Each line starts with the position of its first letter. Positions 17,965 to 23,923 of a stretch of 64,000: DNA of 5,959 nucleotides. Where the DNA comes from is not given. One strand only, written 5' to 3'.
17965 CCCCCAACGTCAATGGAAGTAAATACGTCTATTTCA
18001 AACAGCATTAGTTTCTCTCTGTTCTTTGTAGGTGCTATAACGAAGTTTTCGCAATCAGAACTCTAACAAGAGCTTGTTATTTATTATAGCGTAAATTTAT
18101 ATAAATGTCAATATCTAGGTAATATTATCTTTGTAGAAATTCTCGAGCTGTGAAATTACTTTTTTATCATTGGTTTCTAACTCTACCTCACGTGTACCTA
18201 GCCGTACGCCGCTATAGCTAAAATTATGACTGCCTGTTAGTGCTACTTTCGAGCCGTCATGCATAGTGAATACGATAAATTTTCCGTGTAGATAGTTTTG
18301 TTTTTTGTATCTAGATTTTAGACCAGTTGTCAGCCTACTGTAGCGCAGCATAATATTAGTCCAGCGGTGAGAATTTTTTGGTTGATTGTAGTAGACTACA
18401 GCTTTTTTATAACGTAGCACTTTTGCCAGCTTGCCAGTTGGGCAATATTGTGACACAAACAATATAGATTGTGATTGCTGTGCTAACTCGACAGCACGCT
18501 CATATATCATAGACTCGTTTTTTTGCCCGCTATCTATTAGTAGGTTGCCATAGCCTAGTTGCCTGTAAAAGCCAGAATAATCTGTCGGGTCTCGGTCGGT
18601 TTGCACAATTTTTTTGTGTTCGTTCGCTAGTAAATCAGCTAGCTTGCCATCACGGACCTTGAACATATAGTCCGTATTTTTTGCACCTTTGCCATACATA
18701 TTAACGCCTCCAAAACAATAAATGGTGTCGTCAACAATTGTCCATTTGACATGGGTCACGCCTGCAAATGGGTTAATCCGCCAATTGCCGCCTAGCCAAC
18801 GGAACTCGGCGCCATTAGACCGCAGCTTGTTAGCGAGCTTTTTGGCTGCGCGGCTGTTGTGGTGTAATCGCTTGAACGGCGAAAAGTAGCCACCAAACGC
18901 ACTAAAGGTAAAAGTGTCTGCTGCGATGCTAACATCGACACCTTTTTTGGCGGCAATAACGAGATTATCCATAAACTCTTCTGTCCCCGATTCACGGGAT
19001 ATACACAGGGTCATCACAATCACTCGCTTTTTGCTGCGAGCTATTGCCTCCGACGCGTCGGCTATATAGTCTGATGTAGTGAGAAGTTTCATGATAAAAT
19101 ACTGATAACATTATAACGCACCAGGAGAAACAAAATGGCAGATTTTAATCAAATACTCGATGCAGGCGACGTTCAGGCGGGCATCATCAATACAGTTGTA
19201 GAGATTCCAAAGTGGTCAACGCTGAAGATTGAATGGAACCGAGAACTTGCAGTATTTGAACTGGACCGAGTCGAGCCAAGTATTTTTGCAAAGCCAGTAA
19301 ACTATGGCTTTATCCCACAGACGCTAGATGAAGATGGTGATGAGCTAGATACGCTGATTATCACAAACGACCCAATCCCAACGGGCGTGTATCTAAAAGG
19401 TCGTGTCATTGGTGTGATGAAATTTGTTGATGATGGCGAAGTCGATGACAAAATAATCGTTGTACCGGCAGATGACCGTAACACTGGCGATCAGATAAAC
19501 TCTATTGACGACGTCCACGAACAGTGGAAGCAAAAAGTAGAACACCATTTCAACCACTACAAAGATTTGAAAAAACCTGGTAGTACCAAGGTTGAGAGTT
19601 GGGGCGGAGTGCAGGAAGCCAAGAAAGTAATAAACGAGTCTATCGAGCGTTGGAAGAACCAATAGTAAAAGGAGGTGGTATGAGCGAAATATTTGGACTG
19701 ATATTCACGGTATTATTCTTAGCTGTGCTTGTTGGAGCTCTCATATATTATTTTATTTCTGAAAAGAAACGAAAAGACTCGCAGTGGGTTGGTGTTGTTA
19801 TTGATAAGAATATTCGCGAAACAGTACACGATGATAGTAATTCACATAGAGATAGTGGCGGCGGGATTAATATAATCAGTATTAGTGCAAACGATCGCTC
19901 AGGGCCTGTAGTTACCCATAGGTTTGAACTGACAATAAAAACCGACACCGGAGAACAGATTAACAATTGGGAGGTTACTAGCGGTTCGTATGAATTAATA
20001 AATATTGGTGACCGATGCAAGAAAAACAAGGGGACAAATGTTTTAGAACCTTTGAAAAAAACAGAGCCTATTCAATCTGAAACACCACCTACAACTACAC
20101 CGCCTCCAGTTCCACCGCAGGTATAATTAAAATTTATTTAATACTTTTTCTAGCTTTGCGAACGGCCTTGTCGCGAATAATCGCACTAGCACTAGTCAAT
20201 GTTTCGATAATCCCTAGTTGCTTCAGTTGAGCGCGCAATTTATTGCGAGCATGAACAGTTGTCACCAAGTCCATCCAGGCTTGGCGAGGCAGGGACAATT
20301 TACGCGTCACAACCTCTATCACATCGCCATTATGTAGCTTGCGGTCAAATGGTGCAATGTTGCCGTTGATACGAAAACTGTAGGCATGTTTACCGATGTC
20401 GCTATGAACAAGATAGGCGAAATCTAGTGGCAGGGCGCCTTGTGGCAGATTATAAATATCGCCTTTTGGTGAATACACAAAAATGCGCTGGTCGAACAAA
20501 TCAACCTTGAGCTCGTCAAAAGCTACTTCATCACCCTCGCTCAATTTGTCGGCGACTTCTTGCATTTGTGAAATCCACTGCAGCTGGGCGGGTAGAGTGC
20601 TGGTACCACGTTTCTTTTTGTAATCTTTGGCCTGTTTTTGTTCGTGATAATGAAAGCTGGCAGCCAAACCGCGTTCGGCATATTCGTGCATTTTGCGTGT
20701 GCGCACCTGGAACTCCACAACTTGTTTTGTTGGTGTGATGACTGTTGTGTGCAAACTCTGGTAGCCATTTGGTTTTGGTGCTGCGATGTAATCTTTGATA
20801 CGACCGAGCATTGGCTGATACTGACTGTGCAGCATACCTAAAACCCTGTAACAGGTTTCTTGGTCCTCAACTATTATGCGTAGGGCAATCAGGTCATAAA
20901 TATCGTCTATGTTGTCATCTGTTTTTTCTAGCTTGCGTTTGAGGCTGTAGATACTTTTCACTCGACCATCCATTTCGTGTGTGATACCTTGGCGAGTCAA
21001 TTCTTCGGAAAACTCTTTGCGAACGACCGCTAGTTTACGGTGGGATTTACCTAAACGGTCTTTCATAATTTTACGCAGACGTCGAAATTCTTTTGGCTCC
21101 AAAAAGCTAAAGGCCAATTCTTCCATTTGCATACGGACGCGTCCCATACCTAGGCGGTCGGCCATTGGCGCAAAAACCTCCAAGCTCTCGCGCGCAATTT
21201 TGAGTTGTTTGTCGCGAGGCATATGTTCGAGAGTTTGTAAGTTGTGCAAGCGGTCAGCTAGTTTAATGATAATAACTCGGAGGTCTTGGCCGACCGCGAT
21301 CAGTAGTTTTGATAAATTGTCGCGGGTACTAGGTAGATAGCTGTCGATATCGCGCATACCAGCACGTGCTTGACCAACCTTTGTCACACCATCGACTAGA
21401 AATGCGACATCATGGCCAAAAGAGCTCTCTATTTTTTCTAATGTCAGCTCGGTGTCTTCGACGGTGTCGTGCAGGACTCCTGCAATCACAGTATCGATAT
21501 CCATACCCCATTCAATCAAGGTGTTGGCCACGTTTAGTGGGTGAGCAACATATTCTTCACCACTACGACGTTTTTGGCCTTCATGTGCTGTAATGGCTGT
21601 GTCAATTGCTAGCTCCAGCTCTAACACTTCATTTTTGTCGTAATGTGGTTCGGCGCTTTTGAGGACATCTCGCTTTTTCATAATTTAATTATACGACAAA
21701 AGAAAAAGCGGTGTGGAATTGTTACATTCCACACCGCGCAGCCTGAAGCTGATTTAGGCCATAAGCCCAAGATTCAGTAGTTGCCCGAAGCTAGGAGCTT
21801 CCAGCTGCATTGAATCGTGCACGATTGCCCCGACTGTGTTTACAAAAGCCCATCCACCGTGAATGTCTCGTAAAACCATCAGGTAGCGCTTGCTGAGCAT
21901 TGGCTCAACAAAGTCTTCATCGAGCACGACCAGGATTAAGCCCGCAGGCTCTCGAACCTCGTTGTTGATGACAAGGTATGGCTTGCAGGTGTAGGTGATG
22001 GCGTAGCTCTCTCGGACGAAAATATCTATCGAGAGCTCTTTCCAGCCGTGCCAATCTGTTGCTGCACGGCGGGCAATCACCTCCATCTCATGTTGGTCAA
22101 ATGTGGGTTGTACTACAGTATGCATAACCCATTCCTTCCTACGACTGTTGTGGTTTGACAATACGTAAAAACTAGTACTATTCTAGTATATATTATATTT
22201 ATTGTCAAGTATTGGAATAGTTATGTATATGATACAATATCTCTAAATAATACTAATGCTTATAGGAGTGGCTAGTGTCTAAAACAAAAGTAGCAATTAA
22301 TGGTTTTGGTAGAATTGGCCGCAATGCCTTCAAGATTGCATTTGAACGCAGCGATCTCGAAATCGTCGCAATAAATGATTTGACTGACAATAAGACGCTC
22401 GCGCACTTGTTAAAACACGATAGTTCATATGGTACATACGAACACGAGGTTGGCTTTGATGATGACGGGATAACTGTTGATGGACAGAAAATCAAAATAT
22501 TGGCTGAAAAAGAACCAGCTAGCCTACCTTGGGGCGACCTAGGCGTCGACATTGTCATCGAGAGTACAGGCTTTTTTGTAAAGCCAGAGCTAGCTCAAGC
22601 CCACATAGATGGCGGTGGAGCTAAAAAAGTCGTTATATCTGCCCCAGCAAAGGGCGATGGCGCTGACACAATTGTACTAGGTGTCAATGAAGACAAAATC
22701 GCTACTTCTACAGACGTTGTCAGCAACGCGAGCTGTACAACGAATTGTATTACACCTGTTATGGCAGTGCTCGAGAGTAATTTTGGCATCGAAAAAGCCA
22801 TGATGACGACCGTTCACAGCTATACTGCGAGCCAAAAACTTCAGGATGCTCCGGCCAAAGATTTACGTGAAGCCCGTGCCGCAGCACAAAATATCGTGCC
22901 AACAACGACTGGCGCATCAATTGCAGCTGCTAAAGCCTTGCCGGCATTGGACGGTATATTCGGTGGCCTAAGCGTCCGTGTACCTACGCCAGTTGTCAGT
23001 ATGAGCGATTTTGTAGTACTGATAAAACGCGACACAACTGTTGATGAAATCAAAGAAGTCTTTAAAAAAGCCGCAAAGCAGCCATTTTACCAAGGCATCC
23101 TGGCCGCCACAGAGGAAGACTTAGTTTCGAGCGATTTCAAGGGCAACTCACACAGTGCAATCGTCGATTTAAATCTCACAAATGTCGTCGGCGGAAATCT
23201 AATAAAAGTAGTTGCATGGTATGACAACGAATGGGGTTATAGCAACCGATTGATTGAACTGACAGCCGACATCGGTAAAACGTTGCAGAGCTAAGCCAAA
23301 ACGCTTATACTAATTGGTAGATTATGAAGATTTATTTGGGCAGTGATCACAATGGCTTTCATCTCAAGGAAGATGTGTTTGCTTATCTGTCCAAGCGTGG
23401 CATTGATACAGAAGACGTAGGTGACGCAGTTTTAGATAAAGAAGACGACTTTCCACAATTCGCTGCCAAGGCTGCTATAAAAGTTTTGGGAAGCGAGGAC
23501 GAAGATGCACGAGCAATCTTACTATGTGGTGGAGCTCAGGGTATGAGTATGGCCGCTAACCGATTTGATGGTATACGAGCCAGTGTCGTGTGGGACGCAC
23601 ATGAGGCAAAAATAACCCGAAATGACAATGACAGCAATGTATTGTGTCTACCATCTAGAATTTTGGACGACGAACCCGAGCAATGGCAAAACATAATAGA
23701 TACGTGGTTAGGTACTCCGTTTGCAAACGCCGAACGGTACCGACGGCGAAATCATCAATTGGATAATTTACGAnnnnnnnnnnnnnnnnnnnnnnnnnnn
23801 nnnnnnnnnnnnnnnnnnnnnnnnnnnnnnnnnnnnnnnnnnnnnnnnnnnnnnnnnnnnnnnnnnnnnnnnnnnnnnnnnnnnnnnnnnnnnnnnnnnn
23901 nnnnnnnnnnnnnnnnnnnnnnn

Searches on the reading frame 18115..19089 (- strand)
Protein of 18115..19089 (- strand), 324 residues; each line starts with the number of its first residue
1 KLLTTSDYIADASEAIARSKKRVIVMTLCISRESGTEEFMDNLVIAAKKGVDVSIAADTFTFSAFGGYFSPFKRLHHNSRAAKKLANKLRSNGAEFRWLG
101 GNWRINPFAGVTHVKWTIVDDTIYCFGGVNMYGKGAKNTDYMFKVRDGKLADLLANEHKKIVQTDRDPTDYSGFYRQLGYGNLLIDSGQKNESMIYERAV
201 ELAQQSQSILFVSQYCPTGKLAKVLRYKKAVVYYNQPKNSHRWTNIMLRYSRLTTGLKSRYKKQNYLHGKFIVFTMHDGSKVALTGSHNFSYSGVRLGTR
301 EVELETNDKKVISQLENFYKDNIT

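Call 53: search_protein_families(library=pfam, proteins=[window:18115-19089:-], max_evalue=0.001)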
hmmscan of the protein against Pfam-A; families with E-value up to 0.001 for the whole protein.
window:18115-19089:- (324 aa): 2 families
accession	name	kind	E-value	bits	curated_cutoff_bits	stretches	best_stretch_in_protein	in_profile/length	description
PF13091.12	PLDc_2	-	3.6e-18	66.1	27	2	14-159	3-129/132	PLD-like domain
PF09565.16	RE_NgoFVII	-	2.6e-07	30.5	23.8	1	263-320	89-146/162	NgoFVII restriction endonuclease N-terminal PLD domain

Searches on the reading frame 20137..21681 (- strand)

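Call 54: search_protein_families(library=pfam, proteins=[window:20137-21681:-], max_evalue=0.001)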
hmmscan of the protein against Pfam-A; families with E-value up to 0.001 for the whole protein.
window:20137-21681:- (515 aa): 4 families
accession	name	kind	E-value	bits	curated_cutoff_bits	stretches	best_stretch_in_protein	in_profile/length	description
PF13328.12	HD_4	-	2.6e-42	144.6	27.2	1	25-179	1-155/156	HD domain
PF04607.23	RelA_SpoT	-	1.9e-38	131.7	27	1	239-349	1-112/113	Region found in RelA / SpoT proteins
PF02824.27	TGS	-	4e-15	56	22.2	1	400-459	1-60/60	TGS domain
PF01966.28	HD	-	6.5e-09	36.5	22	1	45-147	2-115/116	HD domain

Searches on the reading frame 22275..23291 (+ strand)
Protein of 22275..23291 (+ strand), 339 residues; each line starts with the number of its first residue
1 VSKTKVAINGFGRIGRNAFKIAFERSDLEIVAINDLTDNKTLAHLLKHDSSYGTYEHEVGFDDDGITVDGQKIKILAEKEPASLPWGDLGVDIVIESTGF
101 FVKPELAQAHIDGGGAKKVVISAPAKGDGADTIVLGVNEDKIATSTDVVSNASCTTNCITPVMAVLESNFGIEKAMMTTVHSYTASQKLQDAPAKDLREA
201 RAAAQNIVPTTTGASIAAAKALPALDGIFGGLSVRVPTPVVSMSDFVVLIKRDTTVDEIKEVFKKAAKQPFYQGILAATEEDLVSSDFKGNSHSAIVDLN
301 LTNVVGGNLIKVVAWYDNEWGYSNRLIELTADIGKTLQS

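Call 46: search_protein_families(library=pfam, proteins=[window:22275-23291:+], max_evalue=0.001)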
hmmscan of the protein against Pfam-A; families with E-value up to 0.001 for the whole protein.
window:22275-23291:+ (339 aa): 2 families
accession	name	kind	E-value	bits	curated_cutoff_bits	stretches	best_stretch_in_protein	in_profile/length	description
PF02800.25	Gp_dh_C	-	6e-56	188.8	24.4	1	159-316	1-158/158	Glyceraldehyde 3-phosphate dehydrogenase, C-terminal domain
PF00044.30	Gp_dh_N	-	1.1e-39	135.2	31.7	1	5-102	2-99/101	Glyceraldehyde 3-phosphate dehydrogenase, NAD binding domain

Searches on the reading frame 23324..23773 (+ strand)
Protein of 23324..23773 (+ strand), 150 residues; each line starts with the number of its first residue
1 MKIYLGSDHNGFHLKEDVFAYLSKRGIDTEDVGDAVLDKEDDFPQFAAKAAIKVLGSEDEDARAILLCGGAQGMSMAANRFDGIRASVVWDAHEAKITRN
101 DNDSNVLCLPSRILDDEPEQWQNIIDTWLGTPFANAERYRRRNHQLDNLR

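Call 46: search_protein_families(library=pfam, proteins=[window:23324-23773:+], max_evalue=0.001)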
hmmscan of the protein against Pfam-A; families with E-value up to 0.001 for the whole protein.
window:23324-23773:+ (150 aa): 1 family
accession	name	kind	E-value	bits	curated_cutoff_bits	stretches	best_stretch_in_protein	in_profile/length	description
PF02502.23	LacAB_rpiB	-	3.2e-39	134.5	24.7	1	3-144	1-136/138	Ribose/Galactose Isomerase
